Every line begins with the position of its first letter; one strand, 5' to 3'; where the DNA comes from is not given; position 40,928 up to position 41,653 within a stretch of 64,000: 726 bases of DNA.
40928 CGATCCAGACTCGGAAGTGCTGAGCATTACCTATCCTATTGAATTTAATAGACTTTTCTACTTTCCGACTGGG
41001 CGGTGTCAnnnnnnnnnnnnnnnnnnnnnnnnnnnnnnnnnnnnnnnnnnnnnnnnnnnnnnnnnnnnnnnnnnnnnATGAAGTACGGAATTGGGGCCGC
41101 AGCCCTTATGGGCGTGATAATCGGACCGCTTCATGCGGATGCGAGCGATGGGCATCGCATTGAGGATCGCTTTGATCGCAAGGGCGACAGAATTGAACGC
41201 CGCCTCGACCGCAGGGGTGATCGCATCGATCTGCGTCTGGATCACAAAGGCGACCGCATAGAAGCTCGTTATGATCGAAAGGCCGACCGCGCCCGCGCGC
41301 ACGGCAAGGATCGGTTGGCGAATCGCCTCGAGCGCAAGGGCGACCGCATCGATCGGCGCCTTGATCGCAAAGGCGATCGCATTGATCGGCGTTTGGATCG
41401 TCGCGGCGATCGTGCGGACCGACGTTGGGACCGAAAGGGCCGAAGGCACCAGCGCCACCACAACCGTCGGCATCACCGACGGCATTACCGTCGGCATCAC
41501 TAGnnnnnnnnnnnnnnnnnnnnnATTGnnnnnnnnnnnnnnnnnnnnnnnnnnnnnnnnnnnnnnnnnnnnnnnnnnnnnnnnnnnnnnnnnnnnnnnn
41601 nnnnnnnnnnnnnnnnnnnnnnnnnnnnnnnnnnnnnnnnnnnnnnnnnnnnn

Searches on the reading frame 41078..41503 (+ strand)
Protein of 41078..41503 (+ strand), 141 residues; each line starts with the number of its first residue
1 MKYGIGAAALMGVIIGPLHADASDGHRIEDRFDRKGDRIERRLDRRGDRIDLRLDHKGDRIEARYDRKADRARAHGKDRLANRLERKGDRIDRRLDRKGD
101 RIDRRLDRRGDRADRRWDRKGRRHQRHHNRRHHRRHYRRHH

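Call 3: search_protein_families(library=pfam, proteins=[window:41078-41503:+], max_evalue=0.01)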
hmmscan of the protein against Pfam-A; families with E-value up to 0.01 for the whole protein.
window:41078-41503:+ (141 aa): 1 family
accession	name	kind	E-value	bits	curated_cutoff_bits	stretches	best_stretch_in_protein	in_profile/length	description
PF01442.23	Apolipoprotein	-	0.00031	21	90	1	24-110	78-160/190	Apolipoprotein A1/A4/E domain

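Call 4: search_protein_families(library=ncbifam, proteins=[window:41078-41503:+], max_evalue=0.01)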
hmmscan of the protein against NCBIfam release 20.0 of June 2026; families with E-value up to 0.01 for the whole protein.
window:41078-41503:+ (141 aa): 0 families

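Call 37: search_protein_families(library=pfam, proteins=[window:41078-41503:+], max_evalue=10)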
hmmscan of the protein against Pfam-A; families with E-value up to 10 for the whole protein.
window:41078-41503:+ (141 aa): 8 families
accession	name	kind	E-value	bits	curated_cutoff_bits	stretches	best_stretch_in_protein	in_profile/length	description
PF01442.23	Apolipoprotein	-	0.00031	21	90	1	24-110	78-160/190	Apolipoprotein A1/A4/E domain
PF14013.11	MT0933_antitox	-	0.11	13.3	27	1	78-106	2-30/49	MT0933-like antitoxin protein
PF05597.16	Phasin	-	0.13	12.7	28.8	1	44-107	30-93/126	Poly(hydroxyalcanoate) granule associated protein (phasin)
PF11101.13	DUF2884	-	0.21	11.7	30.6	1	39-64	172-197/228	Protein of unknown function (DUF2884)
PF23348.1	RDM3_C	-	0.32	11.6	35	1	24-139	14-124/174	RDM3 beta-solenoid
PF06657.18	Cep57_MT_bd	-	0.72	10.8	31.3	1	61-103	27-72/77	Centrosome microtubule-binding domain of Cep57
PF02601.20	Exonuc_VII_L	-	1.9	8.4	35.9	1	28-132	145-252/315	Exonuclease VII, large subunit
PF10779.14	XhlA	-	3.5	8.3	34.7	0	89-115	7-32/67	Haemolysin XhlA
